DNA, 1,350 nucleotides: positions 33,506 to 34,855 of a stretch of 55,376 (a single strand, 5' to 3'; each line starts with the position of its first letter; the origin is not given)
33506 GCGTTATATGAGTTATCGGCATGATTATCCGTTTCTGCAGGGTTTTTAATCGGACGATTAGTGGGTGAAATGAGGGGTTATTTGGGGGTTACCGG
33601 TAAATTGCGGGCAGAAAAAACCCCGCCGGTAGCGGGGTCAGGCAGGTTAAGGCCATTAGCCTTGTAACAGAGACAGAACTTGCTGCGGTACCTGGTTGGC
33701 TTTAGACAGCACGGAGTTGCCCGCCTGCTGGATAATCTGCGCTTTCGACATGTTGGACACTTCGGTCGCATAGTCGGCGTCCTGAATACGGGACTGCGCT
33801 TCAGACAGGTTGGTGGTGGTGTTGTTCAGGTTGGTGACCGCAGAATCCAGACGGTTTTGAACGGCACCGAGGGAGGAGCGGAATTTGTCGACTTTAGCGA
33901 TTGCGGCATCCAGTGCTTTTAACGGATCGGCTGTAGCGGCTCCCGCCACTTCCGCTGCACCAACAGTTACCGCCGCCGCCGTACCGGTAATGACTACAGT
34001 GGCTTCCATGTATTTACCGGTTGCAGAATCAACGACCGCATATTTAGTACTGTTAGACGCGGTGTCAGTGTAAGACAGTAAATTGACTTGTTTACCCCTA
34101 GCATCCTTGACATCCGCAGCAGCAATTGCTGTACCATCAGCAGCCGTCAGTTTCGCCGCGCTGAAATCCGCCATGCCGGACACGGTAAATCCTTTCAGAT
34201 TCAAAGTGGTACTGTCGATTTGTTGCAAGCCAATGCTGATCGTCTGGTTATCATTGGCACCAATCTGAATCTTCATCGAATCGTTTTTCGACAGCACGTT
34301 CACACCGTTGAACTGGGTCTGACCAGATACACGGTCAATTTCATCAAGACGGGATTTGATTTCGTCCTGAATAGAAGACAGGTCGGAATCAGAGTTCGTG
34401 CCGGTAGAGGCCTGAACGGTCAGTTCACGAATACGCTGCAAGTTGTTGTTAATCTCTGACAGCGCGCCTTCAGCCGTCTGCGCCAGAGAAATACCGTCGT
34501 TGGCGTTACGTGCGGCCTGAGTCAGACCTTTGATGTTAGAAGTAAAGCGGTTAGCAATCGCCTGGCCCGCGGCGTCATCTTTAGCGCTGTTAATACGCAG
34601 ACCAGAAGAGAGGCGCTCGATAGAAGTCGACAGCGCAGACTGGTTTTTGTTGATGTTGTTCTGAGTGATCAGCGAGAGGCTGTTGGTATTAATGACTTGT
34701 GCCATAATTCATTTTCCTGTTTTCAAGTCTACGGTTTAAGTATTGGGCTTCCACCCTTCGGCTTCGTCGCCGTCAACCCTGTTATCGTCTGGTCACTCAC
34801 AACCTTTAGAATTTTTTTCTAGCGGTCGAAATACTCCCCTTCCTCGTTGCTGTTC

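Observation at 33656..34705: Unusually short flagellin (349 aa) with a minimal central variable region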

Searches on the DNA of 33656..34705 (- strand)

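Call 3: search_dna_similar(query=window:33656-34705:-, collection=ecoli_genomes, mode=near, max_rows=30)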
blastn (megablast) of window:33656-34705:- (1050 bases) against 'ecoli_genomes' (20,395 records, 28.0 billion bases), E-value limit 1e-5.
Records with a match: 4518; places in all: 5802; records where one place covers at least 80% of the query: 761.
Genomes with a match: 4518 of 5426; with a place that covers at least 80% of the query: 761. Places per genome that has any: lowest 1, median 1, highest 4. On chromosomes: 5799 places; on plasmids: 3.
Best place of each record, by identity: >=99% 737; 95-99% 24; 90-95% 757; 80-90% 3000.
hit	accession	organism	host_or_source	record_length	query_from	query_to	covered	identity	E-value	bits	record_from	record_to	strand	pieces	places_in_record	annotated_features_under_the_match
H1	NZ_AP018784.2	Escherichia coli strain SK1144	-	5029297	1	1050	100%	99.9%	0e+0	1934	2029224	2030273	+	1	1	flagellin FliC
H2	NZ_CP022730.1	Escherichia coli strain SA186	Homo sapiens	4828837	1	1050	100%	99.9%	0e+0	1934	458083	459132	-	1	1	flagellin FliC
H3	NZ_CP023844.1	Escherichia coli strain 4/1-1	Homo sapiens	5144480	1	1050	100%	99.9%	0e+0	1934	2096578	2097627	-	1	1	flagellin FliC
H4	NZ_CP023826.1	Escherichia coli strain 4/4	Homo sapiens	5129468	1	1050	100%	99.9%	0e+0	1934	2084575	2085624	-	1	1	flagellin FliC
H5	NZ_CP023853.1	Escherichia coli strain 2/0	Homo sapiens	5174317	1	1050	100%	99.9%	0e+0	1934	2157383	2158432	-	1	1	flagellin FliC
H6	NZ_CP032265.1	Escherichia coli strain AR_0089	missing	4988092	1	1050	100%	99.9%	0e+0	1934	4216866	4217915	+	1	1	flagellin FliC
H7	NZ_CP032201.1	Escherichia coli strain AR_0086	missing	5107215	1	1050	100%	99.9%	0e+0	1934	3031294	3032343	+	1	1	flagellin FliC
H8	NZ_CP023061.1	Escherichia coli strain FORC_069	Homo sapiens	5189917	1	1050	100%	99.9%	0e+0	1934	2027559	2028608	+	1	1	flagellin FliC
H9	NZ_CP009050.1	Escherichia coli NCCP15648 strain NCCP15648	stool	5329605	1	1050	100%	99.9%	0e+0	1934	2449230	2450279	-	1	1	flagellin FliC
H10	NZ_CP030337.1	Escherichia coli strain AR_451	missing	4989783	1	1050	100%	99.9%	0e+0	1934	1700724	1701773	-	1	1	flagellin FliC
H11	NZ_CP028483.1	Escherichia coli strain E41-1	Homo sapiens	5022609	1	1050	100%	99.9%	0e+0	1934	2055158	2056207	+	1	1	flagellin FliC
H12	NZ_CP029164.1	Escherichia coli strain 104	chicken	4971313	1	1050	100%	99.9%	0e+0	1934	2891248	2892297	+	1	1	flagellin FliC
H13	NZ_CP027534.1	Escherichia coli strain AR_0081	missing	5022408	1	1050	100%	99.9%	0e+0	1934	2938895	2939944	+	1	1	flagellin FliC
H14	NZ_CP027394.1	Escherichia coli O104:H4 strain FDAARGOS_349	Homo sapiens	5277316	1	1050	100%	99.9%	0e+0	1934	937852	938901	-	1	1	flagellin FliC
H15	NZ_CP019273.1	Escherichia coli strain 13P477T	pig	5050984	1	1050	100%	99.9%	0e+0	1934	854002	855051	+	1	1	flagellin FliC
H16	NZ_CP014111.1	Escherichia coli strain FDAARGOS_144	Homo sapiens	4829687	1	1050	100%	99.9%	0e+0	1934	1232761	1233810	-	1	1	flagellin FliC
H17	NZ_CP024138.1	Escherichia coli strain 14EC020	clinical patient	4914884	1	1050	100%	99.9%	0e+0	1934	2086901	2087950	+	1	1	flagellin FliC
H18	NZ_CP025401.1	Escherichia coli strain MS8345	Homo sapiens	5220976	1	1050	100%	99.9%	0e+0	1934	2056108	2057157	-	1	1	flagellin FliC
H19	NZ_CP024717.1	Escherichia coli strain LS4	Bos mutus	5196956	1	1050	100%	99.9%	0e+0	1934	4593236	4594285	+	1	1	flagellin FliC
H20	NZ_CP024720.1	Escherichia coli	Bos mutus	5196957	1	1050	100%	99.9%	0e+0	1934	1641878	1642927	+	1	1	flagellin FliC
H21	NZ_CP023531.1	Escherichia coli strain FDAARGOS_401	Homo sapiens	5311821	1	1050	100%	99.9%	0e+0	1934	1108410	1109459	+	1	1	flagellin FliC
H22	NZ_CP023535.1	Escherichia coli strain FDAARGOS_403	Homo sapiens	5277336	1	1050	100%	99.9%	0e+0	1934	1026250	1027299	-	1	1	flagellin FliC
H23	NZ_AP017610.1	Escherichia coli strain 20Ec-P-124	Sus scrofa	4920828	1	1050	100%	99.9%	0e+0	1934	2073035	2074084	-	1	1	flagellin FliC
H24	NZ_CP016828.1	Escherichia coli strain FORC_043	Homo sapiens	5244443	1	1050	100%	99.9%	0e+0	1934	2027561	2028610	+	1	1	flagellin FliC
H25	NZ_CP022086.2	Escherichia coli O104:H4 strain FDAARGOS_348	Homo sapiens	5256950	1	1050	100%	99.9%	0e+0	1934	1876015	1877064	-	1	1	flagellin FliC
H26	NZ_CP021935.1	Escherichia coli strain AR_0055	missing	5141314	1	1050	100%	99.9%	0e+0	1934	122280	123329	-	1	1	flagellin FliC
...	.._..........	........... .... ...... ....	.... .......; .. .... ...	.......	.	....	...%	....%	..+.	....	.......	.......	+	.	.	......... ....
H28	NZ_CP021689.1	Escherichia coli strain AR_0058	missing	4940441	1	1050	100%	99.9%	0e+0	1934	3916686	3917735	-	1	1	flagellin FliC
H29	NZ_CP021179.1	Escherichia coli strain 81009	Homo sapiens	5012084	1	1050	100%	99.9%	0e+0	1934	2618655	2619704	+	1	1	flagellin FliC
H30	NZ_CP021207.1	Escherichia coli strain strain Z247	Homo sapiens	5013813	1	1050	100%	99.9%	0e+0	1934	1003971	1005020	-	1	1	flagellin FliC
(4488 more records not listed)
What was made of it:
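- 34099..34099 (-): Single-base difference from the canonical H4 allele: codon 203 GGG to AGG, Gly203Arg. No complete genome carries it (call 3).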

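Call 6: get_annotated_region(hit=H14, flank=20000)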
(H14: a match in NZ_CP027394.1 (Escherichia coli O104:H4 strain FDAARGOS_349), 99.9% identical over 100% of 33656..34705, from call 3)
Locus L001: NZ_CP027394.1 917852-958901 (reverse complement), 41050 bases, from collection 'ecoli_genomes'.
description: Escherichia coli O104:H4 strain FDAARGOS_349 chromosome, complete genome
organism: Escherichia coli O104:H4 strain FDAARGOS_349 (NCBI taxid 1038927)
replicon: chromosome; assembly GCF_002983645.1
host: Homo sapiens; source: stool; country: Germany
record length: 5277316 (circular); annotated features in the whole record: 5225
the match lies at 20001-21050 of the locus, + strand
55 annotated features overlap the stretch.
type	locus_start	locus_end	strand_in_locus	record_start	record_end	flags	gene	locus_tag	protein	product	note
CDS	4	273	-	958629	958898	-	fliQ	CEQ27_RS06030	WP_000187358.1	flagellar biosynthesis protein FliQ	-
CDS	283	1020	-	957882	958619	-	fliP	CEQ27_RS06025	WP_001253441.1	flagellar type III secretion system pore protein FliP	The bacterial flagellar biogenesis protein FliP forms a type III secretion system (T3SS)-type pore required for ...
CDS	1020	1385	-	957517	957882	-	fliO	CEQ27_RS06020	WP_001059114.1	flagellar biosynthetic protein FliO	-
CDS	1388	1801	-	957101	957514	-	fliN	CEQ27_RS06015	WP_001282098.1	flagellar motor switch protein FliN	-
CDS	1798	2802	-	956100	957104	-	fliM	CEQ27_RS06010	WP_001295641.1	flagellar motor switch protein FliM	-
CDS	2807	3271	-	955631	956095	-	fliL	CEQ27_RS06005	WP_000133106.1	flagellar basal body-associated protein FliL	-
CDS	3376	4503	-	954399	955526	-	fliK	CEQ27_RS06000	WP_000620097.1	flagellar hook-length control protein FliK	-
CDS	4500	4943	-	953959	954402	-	fliJ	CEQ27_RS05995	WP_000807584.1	flagellar export protein FliJ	-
CDS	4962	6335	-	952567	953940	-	fliI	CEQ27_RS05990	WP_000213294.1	flagellar protein export ATPase FliI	-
CDS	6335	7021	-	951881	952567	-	fliH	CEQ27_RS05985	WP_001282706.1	flagellar assembly protein FliH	-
CDS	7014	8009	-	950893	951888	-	fliG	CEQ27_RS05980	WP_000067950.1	flagellar motor switch protein FliG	-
CDS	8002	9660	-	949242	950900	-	fliF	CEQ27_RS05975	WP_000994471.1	flagellar basal-body MS-ring/collar protein FliF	-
CDS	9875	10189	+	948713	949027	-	fliE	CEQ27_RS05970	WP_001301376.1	flagellar hook-basal body complex protein FliE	-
CDS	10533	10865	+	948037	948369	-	emrE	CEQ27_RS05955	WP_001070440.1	multidrug efflux SMR transporter EmrE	-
CDS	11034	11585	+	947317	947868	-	ybcL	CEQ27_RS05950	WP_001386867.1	Raf kinase inhibitor-like protein YbcL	-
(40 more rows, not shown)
